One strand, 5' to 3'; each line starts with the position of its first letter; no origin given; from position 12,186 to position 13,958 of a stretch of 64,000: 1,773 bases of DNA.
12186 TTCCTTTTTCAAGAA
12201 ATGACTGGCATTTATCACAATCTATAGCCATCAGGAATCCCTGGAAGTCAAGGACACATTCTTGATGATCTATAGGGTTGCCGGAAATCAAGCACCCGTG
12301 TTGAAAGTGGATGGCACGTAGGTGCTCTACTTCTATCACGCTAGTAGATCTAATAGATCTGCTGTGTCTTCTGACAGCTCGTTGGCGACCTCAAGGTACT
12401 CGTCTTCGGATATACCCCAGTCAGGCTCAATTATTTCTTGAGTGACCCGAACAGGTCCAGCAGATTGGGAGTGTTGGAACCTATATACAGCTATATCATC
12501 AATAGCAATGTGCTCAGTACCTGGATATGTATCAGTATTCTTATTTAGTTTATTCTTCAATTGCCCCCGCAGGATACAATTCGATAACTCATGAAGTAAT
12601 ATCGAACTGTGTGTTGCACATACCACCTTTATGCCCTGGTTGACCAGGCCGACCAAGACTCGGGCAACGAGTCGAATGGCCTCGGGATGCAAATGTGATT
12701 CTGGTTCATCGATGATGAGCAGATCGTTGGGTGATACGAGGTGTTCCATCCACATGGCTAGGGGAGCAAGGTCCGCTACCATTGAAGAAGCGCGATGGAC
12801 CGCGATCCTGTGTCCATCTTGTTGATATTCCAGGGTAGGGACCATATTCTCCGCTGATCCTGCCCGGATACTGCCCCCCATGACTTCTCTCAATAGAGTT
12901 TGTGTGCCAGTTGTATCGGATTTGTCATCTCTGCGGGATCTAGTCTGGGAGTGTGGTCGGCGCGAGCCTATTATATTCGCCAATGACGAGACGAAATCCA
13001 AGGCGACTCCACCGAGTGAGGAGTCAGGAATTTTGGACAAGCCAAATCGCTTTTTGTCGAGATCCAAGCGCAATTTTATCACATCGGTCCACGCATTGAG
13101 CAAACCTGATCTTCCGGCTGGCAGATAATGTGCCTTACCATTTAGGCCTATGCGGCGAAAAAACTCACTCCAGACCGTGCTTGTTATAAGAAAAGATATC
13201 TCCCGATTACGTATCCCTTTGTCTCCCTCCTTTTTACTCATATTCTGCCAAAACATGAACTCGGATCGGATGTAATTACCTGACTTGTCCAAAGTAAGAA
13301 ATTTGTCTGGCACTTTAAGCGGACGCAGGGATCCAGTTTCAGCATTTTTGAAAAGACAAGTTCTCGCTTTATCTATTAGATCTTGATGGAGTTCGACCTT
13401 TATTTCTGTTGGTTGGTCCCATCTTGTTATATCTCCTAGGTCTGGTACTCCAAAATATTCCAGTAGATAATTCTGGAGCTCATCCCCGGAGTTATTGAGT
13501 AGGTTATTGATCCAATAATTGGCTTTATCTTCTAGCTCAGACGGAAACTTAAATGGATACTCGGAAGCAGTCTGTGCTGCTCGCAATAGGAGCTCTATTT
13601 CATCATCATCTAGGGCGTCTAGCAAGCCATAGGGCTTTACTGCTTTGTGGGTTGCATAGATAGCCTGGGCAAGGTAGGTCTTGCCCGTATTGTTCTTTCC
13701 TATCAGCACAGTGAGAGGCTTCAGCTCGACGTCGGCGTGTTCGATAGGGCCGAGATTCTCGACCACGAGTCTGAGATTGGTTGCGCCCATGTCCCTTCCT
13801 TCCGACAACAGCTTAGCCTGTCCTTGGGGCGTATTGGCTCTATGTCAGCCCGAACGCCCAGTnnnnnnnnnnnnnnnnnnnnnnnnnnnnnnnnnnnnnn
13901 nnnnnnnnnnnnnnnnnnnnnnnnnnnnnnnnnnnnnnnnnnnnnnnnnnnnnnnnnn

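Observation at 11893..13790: Two-gene low-GC island: AAA_21/OLD-type ATPase translationally coupled to a small PD-(D/E)xK-like protein (Septu/PARIS-like logic, non-canonical partner)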

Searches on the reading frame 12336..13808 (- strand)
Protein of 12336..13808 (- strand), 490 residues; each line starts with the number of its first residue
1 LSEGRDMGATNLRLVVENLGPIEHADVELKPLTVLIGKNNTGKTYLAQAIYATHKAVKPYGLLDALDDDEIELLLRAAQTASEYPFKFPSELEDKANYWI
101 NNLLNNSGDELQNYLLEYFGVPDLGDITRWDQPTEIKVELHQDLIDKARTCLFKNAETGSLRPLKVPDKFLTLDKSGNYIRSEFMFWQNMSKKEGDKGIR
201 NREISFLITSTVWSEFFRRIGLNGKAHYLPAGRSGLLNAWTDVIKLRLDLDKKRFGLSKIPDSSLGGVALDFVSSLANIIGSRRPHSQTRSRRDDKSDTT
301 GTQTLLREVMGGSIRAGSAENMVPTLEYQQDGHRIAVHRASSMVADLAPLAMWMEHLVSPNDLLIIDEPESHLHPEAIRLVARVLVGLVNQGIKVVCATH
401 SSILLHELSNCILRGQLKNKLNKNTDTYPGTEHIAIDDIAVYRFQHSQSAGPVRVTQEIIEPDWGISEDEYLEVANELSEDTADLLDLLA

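Call 3: search_protein_families(library=pfam, proteins=[window:12336-13808:-], max_evalue=1)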
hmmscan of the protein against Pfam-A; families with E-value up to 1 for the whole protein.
window:12336-13808:- (490 aa): 9 families
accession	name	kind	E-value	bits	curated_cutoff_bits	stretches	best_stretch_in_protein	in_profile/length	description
PF13175.12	AAA_15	-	4.6e-20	73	32.1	2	329-404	291-373/374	AAA ATPase domain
PF13304.12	AAA_21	-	1.8e-16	61.5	27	2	276-405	189-303/304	AAA domain, putative AbiEii toxin, Type IV TA system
PF13476.12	AAA_23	-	0.0024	19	27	1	13-50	1-39/201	AAA domain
PF11398.14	DUF2813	-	0.0047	16.8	21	1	363-405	286-325/372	Protein of unknown function (DUF2813)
PF13401.12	AAA_22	-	0.021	15.5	27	0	30-96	5-62/130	AAA domain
PF02463.25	SMC_N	-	0.032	14.1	40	0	16-51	7-46/220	RecF/RecN/SMC N terminal domain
PF00005.33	ABC_tran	-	0.12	13.4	25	0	27-56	8-37/137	ABC transporter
PF01057.23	Parvo_NS1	-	0.18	11.2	20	1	34-61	117-141/271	Parvovirus non-structural protein NS1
PF13238.12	AAA_18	-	0.22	12.4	29.4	0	35-119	3-80/128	AAA domain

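Call 4: search_protein_families(library=padloc, proteins=[window:12336-13808:-], max_evalue=1)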
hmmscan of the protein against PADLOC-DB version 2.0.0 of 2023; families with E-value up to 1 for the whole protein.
window:12336-13808:- (490 aa): 139 families (the best 25 are shown)
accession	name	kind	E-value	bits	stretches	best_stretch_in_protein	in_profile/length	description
PDLC04033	PD-T4-4_A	-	2.4e-46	156.9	1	13-482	2-451/460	-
PDLC04664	PDC-M47A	-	1.3e-34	117.9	2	308-446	271-409/461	-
PDLC04032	PD-T4-4_A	-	1e-29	101.8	2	304-476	290-456/474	-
PDLC02979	AriA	-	5.6e-22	77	2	329-404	290-372/373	-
PDLC04214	HEC-02A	-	4.9e-21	73.4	2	292-411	171-288/338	-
PDLC03878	NsnB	-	5.1e-20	70.5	1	16-441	7-300/345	-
PDLC02358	Old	-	1.8e-19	68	2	359-407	283-331/578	Old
PDLC02980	AriA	-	5.5e-19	67.2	2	330-405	228-303/304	-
PDLC04710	PDC-M56A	-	2.2e-17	61.1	2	362-406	242-286/382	-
PDLC00094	GajA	-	2.6e-17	60.5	2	362-415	302-352/569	AAA ATPase domain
PDLC04213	HEC-02A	-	9.8e-16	56.2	2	299-408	173-279/337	-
PDLC04146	HEC-02B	-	1.3e-14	52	2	363-410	241-288/344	-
PDLC04175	HEC-01A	-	1.2e-12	45.6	2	360-409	268-316/363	-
PDLC04178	HEC-01A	-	2e-12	44.8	2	13-58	11-56/399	-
PDLC02914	ATPase-Toprim_I-B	-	8.4e-12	43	2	359-409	201-252/443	-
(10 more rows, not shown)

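Call 5: search_protein_families(library=ncbifam, proteins=[window:12336-13808:-], max_evalue=1)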
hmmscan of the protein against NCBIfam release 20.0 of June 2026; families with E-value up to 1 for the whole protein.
window:12336-13808:- (490 aa): 44 families (the best 25 are shown)
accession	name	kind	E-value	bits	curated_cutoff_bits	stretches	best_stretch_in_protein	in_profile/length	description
NF047739.1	antiphage_MADS3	equivalog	1.6e-09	37.4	420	2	356-433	332-406/427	methylation-associated defense system AAA family ATPase MAD3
NF041760.1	PtuA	equivalog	8e-08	31.6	500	2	361-420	377-434/524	retron Ec78 anti-phage system effector ATPase PtuA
NF038234.1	retron_eff_Eco8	equivalog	1.1e-06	27.6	250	2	363-407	275-327/679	retron Eco8 family effector endonuclease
NF040873.1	AztA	equivalog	1.9e-06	27.6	220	1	356-408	133-185/191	zinc ABC transporter ATP-binding protein AztA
TIGR01166.1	cbiO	subfamily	8.6e-06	25.3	211.8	1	361-401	146-186/190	cobalt ABC transporter, ATP-binding protein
TIGR02673.1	FtsE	equivalog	0.00023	20.9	264.85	1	358-411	153-206/214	cell division ATP-binding protein FtsE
NF047930.1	ABC_ATP_B6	equivalog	0.00056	18.6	670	1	357-410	151-204/510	putative B6 ABC transporter ATP-binding protein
TIGR03608.1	L_ocin_972_ABC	subfamily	0.0011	18.5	254.85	1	357-409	149-201/206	putative bacteriocin export ABC transporter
TIGR03410.1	urea_trans_UrtE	equivalog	0.0014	18.1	285.8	0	357-398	146-188/230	urea ABC transporter ATP-binding subunit UrtE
NF000355.4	ribo_prot_ABC_F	equivalog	0.003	16.5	380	1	356-413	131-185/499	ribosomal protection-like ABC-F family protein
NF007027.0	PRK09493.1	equivalog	0.0043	16.4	379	1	362-402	156-196/240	glutamine ABC transporter ATP-binding protein GlnQ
TIGR01978.1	sufC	equivalog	0.0056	16.1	212.8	1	358-408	161-210/243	Fe-S cluster assembly ATPase SufC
NF007908.0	PRK10619.1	equivalog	0.0059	15.9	466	1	361-410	171-220/257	histidine ABC transporter ATP-binding protein HisP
TIGR03740.1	galliderm_ABC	subfamily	0.0062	16.2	309.75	1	357-402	139-184/223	lantibiotic protection ABC transporter ATP-binding subunit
NF010060.0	PRK13537.1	equivalog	0.0099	14.8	521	1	356-401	160-205/314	nodulation factor ABC transporter ATP-binding protein NodI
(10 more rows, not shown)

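Call 21: find_homologous_proteins(query=window:12336-13790:-, max_evalue=0.00001)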
Query window:12336-13790:- (484 aa): 395 proteins with E <= 0.00001 among 8000 candidates; the best 120 are listed.
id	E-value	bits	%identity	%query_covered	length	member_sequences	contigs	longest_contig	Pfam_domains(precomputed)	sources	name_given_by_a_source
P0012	0.0e+0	1094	100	100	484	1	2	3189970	PF13175.13,PF13304.13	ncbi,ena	-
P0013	1.2e-237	807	75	100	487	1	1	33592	PF13175.13,PF13304.13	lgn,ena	-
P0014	1.1e-230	784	73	100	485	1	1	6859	PF13175.13,PF13304.13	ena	-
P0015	3.7e-227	773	72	100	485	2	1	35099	PF13175.13,PF13304.13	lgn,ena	-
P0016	3.5e-226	770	71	100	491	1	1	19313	PF13175.13,PF13304.13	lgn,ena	-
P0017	2.7e-225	767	71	100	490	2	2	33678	PF13175.13,PF13304.13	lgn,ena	-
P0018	2.9e-222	757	72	100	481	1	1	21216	PF13175.13,PF13304.13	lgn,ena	-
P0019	1.8e-217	741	69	99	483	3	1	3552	PF13175.13,PF13304.13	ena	-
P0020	2.2e-185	635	63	100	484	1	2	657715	PF13175.13,PF13304.13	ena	-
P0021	4.7e-177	608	59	100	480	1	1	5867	PF13175.13,PF13304.13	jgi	-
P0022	6.2e-177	607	60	100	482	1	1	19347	PF13175.13,PF13304.13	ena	-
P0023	6.1e-175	601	59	100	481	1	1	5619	PF13175.13,PF13304.13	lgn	-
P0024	7.3e-175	600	59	100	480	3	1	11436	PF13175.13,PF13304.13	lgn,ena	-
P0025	2.8e-173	595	59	100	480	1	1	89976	PF13175.13,PF13304.13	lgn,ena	-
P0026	2.3e-172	592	59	100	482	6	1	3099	PF13175.13,PF13304.13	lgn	-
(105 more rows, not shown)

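Call 24: find_related_loci(query=A2, collection=genome_contigs, flank=6000)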
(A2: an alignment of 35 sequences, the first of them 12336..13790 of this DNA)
Query A2 (484 aa) in genome_contigs; peptide patterns used: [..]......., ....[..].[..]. (x = any residue, [..] = any of these).
600 stretches matched a pattern (row limit reached: there are more); 455 encode a relative of the query (tblastn E <= 1e-3); the best 80 are kept; 80 distinct loci.
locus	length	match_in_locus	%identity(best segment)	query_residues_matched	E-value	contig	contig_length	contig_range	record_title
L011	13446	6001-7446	59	1-484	6e-179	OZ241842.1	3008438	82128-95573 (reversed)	MAG: Candidatus Spongiisociaceae bacterium isolate ea90fc40-48ec-4ccb-8054-20f53ea15125 genome assembly, chromosome: 1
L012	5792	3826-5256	51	7-484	1e-145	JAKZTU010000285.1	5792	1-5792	MAG: Acidimicrobiales bacterium isolate Langseth_MAG_00067 Langseth_MAG_00067_000000000285, whole genome shotgun sequenc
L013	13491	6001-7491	43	1-483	2e-120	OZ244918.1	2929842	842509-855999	MAG: Candidatus Poriferisocius sp. isolate 059c7ca3-f08e-4c66-a120-614690c839ce genome assembly, chromosome: 1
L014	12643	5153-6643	44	1-480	8e-110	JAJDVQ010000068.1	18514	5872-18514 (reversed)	MAG: Acidimicrobiia bacterium isolate jk18x22bins.55 k141_800802, whole genome shotgun sequence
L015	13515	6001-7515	47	4-483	1e-135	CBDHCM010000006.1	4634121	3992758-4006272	MAG: Candidatus Aldehydirespirator sp. isolate 36171f10-6b1c-407a-8267-17b84cd7c53a genome assembly, contig: chromosome_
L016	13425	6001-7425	38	10-480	1e-91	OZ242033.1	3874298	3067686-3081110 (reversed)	MAG: Candidatus Aldehydirespirator sp. isolate 1ca34421-b87b-4a0f-9797-154be5b25c54 genome assembly, chromosome: 1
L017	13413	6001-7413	38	12-480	9e-92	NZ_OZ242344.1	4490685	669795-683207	MAG: Candidatus Poriferisodalis sp. isolate 8d09cab2-a5e3-4315-8558-28a0e2063156 chromosome 1, complete sequence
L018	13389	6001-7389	39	10-480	3e-95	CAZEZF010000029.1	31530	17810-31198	MAG TPA_asm: uncultured Acidimicrobiia bacterium isolate SRP109090_co1_244 genome assembly, contig: NODE_1875_length_315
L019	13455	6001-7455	37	1-480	3e-93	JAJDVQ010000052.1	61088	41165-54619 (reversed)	MAG: Acidimicrobiia bacterium isolate jk18x22bins.55 k141_505862, whole genome shotgun sequence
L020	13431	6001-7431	32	1-480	7e-66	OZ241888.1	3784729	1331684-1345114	MAG: Dehalococcoidia bacterium isolate 46affbec-5afd-4908-a2aa-6a71a6f589da genome assembly, chromosome: 1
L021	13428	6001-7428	32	1-480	2e-61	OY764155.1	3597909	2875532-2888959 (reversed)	MAG: Dehalococcoidia bacterium isolate 8f8fc053-1767-4988-ba26-2aa978362f9c genome assembly, chromosome: 1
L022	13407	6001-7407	31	1-480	3e-60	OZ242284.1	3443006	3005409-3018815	MAG: Dehalococcoidia bacterium isolate 33b6bc49-da4e-4245-9c13-a272f439a3dc genome assembly, chromosome: 1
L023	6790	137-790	50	270-480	1e-55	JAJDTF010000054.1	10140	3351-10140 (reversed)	MAG: Acidimicrobiia bacterium isolate jk18x11bins.54 k141_324895, whole genome shotgun sequence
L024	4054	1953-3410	33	5-479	3e-43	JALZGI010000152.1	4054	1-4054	MAG: Thermoproteota archaeon isolate SAD bin5 SC8822-24_k127_1464399, whole genome shotgun sequence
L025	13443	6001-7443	26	6-481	5e-40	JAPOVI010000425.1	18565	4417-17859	MAG: Acidobacteria bacterium isolate COS1_bin_16 NODE_886_length_18565_cov_10.1482, whole genome shotgun sequence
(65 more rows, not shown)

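Call 52: search_solved_structures(query=A2, max_evalue=0.001)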
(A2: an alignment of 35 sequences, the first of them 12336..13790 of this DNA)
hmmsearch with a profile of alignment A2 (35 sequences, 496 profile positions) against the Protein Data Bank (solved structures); distinct sequences matched with E-value up to 0.001: 11.
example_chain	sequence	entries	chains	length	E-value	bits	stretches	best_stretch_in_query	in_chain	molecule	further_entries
6p74_A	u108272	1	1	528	1.6e-07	33.9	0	369-411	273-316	Putative ATP-dependent endonuclease of the OLD family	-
9kjx_B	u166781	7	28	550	1.5e-05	27.5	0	347-424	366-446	AAA family ATPase | Retron I-A effector PtuA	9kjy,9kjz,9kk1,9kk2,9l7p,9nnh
9vh1_D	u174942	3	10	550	2.4e-05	26.8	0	347-420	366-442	Retron Ec78 probable ATPase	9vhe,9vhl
9vkz_A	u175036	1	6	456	3.3e-05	26.3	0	347-418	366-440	Retron Ec78 probable ATPase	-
22bu_B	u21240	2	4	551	4.4e-05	25.9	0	348-413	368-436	AAA family ATPase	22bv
9u9y_A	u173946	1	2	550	5.2e-05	25.7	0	347-424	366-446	AAA family ATPase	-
9nnk_C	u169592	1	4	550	0.00014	24.3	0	347-424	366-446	Retreon I-A effector PtuA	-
9nnb_C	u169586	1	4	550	0.00014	24.3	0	347-424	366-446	Retron I-A effector PtuA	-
4yms_J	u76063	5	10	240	0.00078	21.8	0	364-414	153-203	ABC-type polar amino acid transport system, ATPase component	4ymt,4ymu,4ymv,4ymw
22et_E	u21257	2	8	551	0.00083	21.7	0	348-413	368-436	PtuA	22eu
1b0u_A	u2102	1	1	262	0.00091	21.6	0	363-423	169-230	HISTIDINE PERMEASE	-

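Call 73: search_protein_families(library=padloc, alignment_id=A5, max_evalue=1e-8)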
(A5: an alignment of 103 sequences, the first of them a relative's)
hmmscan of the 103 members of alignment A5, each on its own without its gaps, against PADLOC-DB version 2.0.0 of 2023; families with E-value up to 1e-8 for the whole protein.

A. member 1, L011:273-1208:- (312 aa): 0 families

B. families by the number of members that match (of 103 scanned): 124 families (the first 25 are shown)
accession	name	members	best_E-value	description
PDLC02980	AriA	6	2.5e-32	-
PDLC04135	mad3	6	1.7e-29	mads_3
PDLC02979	AriA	6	1.4e-23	-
PDLC03878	NsnB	6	4.3e-21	-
PDLC02358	Old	6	1.6e-18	Old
PDLC04214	HEC-02A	5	1.4e-18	-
PDLC02915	ATPase-Toprim_I-B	5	1.1e-17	-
PDLC04213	HEC-02A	5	1.6e-12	-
PDLC00067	GajA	5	6e-11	AAA ATPase domain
PDLC04033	PD-T4-4_A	4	5.9e-34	-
PDLC02981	AriAB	4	1.9e-14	-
PDLC04710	PDC-M56A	4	8.5e-13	-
PDLC04175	HEC-01A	3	1.1e-137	-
PDLC04177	HEC-01A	3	2.2e-61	-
PDLC04178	HEC-01A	3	2.2e-52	-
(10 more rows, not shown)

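Call 74: search_protein_families(library=pfam, alignment_id=A5, max_evalue=0.00001)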
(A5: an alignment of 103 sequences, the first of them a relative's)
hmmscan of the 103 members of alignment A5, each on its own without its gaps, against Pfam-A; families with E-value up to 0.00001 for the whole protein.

A. member 1, L011:273-1208:- (312 aa): 0 families

B. families by the number of members that match (of 103 scanned): 112 families (the first 25 are shown)
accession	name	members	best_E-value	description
PF13304.12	AAA_21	6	7.5e-33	AAA domain, putative AbiEii toxin, Type IV TA system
PF13175.12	AAA_15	6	1.2e-22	AAA ATPase domain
PF07992.20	Pyr_redox_2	4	2.2e-26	Pyridine nucleotide-disulphide oxidoreductase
PF02826.25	2-Hacid_dh_C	3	1.3e-60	D-isomer specific 2-hydroxyacid dehydrogenase, NAD binding domain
PF00664.28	ABC_membrane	3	3.9e-46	ABC transporter transmembrane region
PF01610.23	DDE_Tnp_ISL3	3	3e-42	Transposase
PF00005.33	ABC_tran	3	3.6e-32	ABC transporter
PF00589.27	Phage_integrase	3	5.7e-22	Phage integrase family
PF00389.36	2-Hacid_dh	3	1.4e-16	D-isomer specific 2-hydroxyacid dehydrogenase, catalytic domain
PF02463.25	SMC_N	3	3.2e-15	RecF/RecN/SMC N terminal domain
PF07690.21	MFS_1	2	6.2e-70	Major Facilitator Superfamily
PF01266.30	DAO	2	1.9e-67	FAD dependent oxidoreductase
PF02580.21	Tyr_Deacylase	2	1.2e-52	D-Tyr-tRNA(Tyr) deacylase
PF00561.26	Abhydrolase_1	2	7.9e-23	alpha/beta hydrolase fold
PF22022.2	Phage_int_M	2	6.4e-20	Phage integrase central domain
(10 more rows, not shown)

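Call 76: search_dna_similar(query=window:12336-13790:-, collection=phages, mode=protein, max_evalue=0.00001, max_rows=10)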
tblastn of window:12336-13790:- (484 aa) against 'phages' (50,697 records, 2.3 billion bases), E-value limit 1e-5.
Records with a match: 3; places in all: 3; records where one place covers at least 80% of the query: 0.
Best place of each record, by identity: <60% 3.
By first word of the organism name: Vibrio 3.
By host as written in the record: Vibrio cyclitrophicus 2; Vibrio cyclitrophicus 10N.222.45.E8 1.
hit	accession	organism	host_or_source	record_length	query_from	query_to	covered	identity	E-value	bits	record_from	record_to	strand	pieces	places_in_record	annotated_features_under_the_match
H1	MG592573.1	Vibrio phage 1.202.O._10N.222.45.E8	Vibrio cyclitrophicus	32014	300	407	22%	38.0%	8e-13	77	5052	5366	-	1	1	AAA domain protein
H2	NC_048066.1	Vibrio phage 1.202.O._10N.222.45.E8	Vibrio cyclitrophicus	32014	300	407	22%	38.0%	8e-13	77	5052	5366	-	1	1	AAA family ATPase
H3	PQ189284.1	Vibrio phage 10N.222.45.E8_PE001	Vibrio cyclitrophicus 10N.222.45.E8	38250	300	407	22%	38.0%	8e-13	77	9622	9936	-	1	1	hypothetical protein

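Call 77: search_dna_similar(query=window:12336-13790:-, collection=plasmids, mode=protein, max_evalue=0.00001, max_rows=12)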
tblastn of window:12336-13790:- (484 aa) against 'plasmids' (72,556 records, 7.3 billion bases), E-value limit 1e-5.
Records with a match: 35; places in all: 35; records where one place covers at least 80% of the query: 2.
Best place of each record, by identity: <60% 35.
By first word of the organism name: Klebsiella 12; Enterococcus 10; Escherichia 9; Annamia 1; Bernardetia 1; Serratia 1; Paracoccus 1.
By predicted mobility (MOB-suite, as given by PLSDB): non-mobilizable 18; conjugative 14; mobilizable 3.
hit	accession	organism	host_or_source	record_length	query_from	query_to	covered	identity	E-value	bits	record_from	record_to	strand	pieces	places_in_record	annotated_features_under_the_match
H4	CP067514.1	Klebsiella pneumoniae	Homo sapiens,other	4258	6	414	85%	23.5%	5e-14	82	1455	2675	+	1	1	AAA family ATPase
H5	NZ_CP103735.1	Klebsiella pneumoniae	Homo sapiens,blood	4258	6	414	85%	23.5%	5e-14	82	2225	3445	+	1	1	AAA family ATPase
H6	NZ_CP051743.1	Escherichia coli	Homo sapiens,whole organism,rectal swab ...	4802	200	484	59%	25.7%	1e-11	75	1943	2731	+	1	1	AAA family ATPase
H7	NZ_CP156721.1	Escherichia coli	Homo sapiens,drainage fluid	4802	200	484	59%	25.7%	1e-11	75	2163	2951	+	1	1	AAA family ATPase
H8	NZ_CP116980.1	Escherichia coli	Sus scrofa,whole genome,feces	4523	286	480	40%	28.2%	1e-8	65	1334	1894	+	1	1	AAA family ATPase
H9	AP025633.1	Annamia dubia NIES-4383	-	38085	320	474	32%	33.1%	2e-12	77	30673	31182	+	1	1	hypothetical protein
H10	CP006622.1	Enterococcus faecium Aus0085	-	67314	219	407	39%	26.5%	2e-9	68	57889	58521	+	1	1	hypothetical protein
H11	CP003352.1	Enterococcus faecium Aus0004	Homo sapiens,blood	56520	219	407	39%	26.5%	2e-9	68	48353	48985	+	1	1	hypothetical protein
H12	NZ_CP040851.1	Enterococcus faecium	chicken,young chicken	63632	219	407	39%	26.5%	2e-9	68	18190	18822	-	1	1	AAA family ATPase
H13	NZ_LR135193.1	Enterococcus faecium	-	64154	219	407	39%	26.5%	2e-9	68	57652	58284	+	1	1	AAA family ATPase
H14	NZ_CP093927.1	Enterococcus hirae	swine,water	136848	219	407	39%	26.5%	2e-9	68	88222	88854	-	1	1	AAA family ATPase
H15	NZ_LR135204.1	Enterococcus faecium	-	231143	219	407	39%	26.5%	3e-9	67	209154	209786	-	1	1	none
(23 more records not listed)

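Call 79: get_annotated_region(hit=H6, flank=2500)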
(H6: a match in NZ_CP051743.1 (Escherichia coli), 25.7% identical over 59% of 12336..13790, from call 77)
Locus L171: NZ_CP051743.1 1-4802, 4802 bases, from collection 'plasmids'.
description: Escherichia coli strain SCU-105 plasmid pSCU-105-5, complete sequence
organism: Escherichia coli (NCBI taxid 562)
taxonomy: Bacteria; Pseudomonadota; Gammaproteobacteria; Enterobacterales; Enterobacteriaceae; Escherichia; Escherichia coli
host: -; source: Homo sapiens,whole organism,rectal swab from healthy college student; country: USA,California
typing (MOB-suite, as given by PLSDB): non-mobilizable; replicon Col(MG828),rep_cluster_2373
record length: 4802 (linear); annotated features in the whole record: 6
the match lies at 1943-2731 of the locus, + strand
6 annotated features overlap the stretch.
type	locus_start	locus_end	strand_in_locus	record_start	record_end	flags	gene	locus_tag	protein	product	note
CDS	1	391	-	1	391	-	-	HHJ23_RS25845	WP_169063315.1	helix-turn-helix domain-containing protein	-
CDS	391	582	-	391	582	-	-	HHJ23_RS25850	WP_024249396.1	Rop family plasmid primer RNA-binding protein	-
CDS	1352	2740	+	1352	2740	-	-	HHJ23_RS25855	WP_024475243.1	AAA family ATPase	-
CDS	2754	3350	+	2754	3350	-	-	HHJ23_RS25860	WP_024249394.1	hypothetical protein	-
CDS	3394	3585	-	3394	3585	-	-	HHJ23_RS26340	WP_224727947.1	hypothetical protein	-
CDS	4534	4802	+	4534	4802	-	-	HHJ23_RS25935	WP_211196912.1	hypothetical protein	-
